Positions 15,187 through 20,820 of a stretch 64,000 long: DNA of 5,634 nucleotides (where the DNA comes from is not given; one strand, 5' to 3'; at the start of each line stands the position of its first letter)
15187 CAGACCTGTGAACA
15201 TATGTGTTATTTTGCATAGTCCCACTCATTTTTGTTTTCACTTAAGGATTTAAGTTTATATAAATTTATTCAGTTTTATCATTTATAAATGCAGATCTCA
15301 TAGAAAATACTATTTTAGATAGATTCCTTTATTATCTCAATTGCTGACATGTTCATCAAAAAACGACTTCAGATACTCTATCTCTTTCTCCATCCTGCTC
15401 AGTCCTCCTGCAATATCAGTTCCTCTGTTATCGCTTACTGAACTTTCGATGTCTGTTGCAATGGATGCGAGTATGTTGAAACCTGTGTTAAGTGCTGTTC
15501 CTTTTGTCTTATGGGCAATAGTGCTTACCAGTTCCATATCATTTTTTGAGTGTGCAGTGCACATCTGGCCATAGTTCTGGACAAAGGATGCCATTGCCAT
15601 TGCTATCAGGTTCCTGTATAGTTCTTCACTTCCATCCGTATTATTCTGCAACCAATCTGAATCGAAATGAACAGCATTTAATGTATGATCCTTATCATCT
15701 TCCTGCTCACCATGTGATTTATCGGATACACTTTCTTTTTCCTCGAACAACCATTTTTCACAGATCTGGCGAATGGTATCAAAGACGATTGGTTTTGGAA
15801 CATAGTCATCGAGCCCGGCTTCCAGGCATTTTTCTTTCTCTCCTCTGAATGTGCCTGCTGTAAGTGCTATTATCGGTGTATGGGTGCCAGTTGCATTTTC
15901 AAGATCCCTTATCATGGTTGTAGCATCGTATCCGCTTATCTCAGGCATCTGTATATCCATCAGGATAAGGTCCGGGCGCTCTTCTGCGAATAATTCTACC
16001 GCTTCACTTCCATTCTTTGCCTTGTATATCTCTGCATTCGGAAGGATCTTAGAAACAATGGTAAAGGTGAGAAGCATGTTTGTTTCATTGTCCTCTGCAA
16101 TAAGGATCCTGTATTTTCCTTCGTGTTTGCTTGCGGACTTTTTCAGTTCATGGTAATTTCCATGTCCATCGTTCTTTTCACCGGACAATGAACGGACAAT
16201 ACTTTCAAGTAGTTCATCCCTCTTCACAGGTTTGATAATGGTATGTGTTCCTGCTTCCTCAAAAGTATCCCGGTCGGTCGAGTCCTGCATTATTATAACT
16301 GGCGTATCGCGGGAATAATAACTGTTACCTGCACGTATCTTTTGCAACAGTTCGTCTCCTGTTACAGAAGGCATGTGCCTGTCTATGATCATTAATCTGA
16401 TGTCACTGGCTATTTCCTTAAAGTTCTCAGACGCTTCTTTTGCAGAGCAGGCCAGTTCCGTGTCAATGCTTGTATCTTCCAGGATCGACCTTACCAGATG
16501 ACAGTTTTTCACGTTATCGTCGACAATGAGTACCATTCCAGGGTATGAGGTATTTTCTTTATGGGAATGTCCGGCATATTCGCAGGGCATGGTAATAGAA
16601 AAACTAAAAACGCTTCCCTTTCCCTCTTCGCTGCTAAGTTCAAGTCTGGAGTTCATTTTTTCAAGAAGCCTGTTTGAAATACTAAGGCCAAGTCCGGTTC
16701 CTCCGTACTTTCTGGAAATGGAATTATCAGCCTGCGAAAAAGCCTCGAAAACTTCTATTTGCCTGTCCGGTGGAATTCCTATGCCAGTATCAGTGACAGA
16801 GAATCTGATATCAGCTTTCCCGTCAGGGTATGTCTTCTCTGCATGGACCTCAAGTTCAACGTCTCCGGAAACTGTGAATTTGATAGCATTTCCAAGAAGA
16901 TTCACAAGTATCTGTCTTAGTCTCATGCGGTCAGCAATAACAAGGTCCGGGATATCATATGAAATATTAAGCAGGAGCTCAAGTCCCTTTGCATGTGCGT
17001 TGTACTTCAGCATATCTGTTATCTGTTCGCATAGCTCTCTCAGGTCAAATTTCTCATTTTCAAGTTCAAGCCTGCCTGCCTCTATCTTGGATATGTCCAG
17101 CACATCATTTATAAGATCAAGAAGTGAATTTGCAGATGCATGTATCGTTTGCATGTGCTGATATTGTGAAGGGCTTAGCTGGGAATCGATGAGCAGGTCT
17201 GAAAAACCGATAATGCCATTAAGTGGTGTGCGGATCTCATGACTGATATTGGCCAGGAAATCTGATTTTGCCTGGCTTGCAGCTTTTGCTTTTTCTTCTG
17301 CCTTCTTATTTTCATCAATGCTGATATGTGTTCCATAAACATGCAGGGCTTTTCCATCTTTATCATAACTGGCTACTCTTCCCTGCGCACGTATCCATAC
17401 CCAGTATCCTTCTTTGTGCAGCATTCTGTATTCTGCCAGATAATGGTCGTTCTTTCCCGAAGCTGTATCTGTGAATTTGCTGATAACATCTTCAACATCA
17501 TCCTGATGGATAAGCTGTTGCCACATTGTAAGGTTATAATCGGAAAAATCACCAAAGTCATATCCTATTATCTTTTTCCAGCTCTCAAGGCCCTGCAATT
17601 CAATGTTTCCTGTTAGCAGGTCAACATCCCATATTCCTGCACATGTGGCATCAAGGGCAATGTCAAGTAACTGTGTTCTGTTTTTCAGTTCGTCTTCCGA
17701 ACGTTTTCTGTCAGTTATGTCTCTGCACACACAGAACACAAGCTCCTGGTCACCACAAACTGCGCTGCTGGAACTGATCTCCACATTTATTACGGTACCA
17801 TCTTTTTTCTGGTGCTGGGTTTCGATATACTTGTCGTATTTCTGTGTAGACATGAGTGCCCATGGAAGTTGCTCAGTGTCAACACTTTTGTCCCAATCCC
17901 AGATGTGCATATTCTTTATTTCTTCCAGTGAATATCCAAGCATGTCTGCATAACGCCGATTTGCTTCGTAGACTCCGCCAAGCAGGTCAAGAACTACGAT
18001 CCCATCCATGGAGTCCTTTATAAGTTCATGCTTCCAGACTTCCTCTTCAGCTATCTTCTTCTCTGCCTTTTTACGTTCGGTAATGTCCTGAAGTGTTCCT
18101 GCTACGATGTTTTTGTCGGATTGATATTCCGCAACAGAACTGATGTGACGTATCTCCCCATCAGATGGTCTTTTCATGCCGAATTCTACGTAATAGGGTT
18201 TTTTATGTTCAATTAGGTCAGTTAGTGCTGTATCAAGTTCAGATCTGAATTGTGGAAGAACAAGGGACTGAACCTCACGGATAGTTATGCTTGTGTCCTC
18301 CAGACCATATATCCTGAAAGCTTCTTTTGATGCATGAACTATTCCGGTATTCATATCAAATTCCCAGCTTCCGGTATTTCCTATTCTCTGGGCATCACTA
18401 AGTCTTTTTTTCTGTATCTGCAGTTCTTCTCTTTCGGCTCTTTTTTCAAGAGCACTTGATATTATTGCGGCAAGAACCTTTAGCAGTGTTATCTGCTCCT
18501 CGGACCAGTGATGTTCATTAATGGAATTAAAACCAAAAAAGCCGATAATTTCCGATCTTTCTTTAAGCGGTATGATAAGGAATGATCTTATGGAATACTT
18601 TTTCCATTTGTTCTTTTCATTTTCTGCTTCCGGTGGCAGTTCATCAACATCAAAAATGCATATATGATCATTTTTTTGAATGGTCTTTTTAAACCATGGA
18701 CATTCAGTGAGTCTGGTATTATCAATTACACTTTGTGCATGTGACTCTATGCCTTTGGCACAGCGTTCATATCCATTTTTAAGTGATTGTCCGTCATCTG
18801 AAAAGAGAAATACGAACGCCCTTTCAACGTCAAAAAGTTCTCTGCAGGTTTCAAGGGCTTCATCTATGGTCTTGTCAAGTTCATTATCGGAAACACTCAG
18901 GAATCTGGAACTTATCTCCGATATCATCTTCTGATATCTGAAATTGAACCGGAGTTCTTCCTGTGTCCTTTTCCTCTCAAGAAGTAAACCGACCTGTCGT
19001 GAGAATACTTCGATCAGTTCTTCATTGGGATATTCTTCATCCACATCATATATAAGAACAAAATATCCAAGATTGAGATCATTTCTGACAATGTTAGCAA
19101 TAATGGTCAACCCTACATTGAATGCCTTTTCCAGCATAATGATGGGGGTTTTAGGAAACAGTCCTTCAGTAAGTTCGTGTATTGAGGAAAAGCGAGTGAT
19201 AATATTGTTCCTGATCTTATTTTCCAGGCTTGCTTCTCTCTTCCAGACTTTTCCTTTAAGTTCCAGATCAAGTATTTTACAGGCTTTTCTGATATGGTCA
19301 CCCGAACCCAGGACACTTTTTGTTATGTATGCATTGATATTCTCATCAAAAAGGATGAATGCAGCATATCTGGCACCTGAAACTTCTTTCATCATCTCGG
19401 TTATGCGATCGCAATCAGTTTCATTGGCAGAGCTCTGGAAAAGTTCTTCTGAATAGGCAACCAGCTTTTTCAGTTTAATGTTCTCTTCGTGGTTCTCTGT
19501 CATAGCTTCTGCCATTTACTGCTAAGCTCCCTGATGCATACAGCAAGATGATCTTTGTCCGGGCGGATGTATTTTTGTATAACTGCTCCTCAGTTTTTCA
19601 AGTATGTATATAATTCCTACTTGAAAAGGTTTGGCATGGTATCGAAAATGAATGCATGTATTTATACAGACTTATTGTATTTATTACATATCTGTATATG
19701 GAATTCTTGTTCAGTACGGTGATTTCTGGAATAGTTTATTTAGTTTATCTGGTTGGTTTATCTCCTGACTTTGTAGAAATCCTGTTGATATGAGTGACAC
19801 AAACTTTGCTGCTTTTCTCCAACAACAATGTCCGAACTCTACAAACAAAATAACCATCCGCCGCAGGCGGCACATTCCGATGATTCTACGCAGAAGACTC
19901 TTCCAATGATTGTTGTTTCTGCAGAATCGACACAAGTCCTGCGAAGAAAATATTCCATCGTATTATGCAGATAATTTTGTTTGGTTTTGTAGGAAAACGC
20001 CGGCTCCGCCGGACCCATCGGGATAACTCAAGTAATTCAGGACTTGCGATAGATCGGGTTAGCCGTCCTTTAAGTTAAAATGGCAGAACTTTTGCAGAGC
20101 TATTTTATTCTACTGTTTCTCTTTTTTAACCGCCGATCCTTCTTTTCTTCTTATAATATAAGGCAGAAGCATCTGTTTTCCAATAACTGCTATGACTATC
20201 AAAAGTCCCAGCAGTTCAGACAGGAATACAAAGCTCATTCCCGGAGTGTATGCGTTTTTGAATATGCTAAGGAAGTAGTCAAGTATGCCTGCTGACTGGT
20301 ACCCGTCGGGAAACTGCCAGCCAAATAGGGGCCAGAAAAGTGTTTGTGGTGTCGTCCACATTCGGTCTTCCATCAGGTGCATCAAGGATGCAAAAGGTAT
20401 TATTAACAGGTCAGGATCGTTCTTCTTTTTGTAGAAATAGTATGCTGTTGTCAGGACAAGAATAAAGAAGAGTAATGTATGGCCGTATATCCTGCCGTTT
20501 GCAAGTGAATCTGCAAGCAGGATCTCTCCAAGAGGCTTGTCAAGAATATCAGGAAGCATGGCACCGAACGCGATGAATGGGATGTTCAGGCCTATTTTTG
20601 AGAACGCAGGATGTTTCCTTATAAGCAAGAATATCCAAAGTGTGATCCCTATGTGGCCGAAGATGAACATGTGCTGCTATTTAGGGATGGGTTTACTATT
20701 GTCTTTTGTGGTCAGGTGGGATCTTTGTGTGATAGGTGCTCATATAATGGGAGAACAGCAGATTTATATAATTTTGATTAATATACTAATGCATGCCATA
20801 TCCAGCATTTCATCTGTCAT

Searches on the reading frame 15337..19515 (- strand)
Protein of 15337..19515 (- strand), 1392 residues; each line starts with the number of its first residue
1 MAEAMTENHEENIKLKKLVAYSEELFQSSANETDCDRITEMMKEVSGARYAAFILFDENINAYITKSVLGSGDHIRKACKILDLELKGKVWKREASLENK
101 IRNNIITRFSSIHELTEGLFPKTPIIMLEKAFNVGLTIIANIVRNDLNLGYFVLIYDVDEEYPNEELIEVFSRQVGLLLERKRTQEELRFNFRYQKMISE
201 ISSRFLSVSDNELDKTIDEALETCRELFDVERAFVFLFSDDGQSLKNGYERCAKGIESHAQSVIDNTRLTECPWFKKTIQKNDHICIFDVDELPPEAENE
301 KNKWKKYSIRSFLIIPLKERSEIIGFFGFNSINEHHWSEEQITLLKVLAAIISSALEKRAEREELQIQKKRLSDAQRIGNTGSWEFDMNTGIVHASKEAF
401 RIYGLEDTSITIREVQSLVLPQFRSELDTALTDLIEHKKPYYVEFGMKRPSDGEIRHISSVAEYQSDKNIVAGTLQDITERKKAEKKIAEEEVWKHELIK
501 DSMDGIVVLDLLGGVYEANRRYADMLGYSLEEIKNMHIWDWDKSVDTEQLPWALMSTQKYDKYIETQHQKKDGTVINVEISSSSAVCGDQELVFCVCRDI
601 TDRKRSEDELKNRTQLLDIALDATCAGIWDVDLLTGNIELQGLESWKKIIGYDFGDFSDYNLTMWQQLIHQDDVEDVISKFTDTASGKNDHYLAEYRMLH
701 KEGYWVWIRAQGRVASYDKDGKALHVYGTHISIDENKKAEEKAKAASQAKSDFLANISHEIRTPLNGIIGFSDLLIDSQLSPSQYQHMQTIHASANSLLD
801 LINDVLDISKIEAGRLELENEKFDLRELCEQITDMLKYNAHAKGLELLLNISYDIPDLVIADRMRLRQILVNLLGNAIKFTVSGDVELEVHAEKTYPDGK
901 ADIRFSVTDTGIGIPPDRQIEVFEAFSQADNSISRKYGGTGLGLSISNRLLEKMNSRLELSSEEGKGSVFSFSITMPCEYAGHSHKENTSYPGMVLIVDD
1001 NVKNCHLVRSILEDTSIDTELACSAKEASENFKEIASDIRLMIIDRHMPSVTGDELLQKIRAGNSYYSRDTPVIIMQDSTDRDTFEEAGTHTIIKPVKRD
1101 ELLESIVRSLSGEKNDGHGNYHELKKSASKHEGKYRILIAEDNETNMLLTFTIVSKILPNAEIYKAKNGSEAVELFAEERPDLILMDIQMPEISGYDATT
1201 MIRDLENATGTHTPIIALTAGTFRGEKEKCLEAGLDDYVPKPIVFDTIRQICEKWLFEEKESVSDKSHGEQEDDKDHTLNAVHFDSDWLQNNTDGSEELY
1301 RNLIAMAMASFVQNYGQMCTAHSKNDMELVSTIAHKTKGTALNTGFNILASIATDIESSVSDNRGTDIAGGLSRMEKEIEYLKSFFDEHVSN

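Call 24: search_protein_families(library=pfam, proteins=[window:15337-19515:-], max_evalue=0.01)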
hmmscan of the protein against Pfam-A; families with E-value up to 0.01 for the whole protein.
window:15337-19515:- (1392 aa): 14 families
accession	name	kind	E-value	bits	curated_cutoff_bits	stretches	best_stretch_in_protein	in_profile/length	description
PF00072.30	Response_reg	-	3.3e-36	124.3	30.2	2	1137-1251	1-109/111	Response regulator receiver domain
PF02518.31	HATPase_c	-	1.1e-28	100.3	26.4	1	862-975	2-108/111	Histidine kinase-, DNA gyrase B-, and HSP90-like ATPase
PF08447.18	PAS_3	-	6.6e-28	97.3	25.6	2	644-730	6-89/89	PAS fold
PF00512.31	HisKA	-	3.9e-22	78.5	26.9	1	749-814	1-66/66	His Kinase A (phospho-acceptor) domain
PF13426.13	PAS_9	-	1.4e-15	57.8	27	1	504-602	2-103/103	PAS domain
PF01590.32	GAF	-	2.2e-12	48.1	22.4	1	212-356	1-133/133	GAF domain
PF13185.12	GAF_2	-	3e-12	47.4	28.6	1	212-357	3-136/136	GAF domain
PF08448.16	PAS_4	-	1.4e-09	38.6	23.1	1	502-605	4-110/110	PAS fold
PF13492.12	GAF_3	-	1.2e-07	32.6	27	1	212-357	1-128/129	GAF domain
PF14598.12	PAS_11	-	5.1e-07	30.1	25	1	663-736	35-107/109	PAS domain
PF00989.32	PAS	-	2.5e-06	27.9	22.6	1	498-600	6-113/113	PAS fold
PF13188.13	PAS_8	-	1.3e-05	25.3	21.8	1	498-540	6-46/65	PAS domain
PF01627.28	Hpt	-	5.6e-05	23.7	24.6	1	1313-1383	12-82/84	Hpt domain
PF23198.2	PDE8A_N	-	0.0016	18.8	29.6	0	1164-1231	38-104/147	PDE8A-like, N-terminal domain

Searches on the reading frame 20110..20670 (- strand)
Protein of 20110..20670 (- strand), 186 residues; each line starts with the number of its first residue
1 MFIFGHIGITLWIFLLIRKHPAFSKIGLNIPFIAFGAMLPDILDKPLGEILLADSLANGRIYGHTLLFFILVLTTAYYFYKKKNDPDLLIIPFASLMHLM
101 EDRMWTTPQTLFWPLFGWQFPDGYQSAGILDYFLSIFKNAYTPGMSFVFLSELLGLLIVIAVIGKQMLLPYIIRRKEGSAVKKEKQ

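Call 24: search_protein_families(library=pfam, proteins=[window:20110-20670:-], max_evalue=0.01)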
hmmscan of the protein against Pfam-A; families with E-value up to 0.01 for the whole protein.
window:20110-20670:- (186 aa): 1 family
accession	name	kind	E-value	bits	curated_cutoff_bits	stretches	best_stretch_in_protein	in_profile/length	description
PF04307.19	YdjM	-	4.1e-13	49.6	29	1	1-139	1-146/176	YdjM inner membrane protein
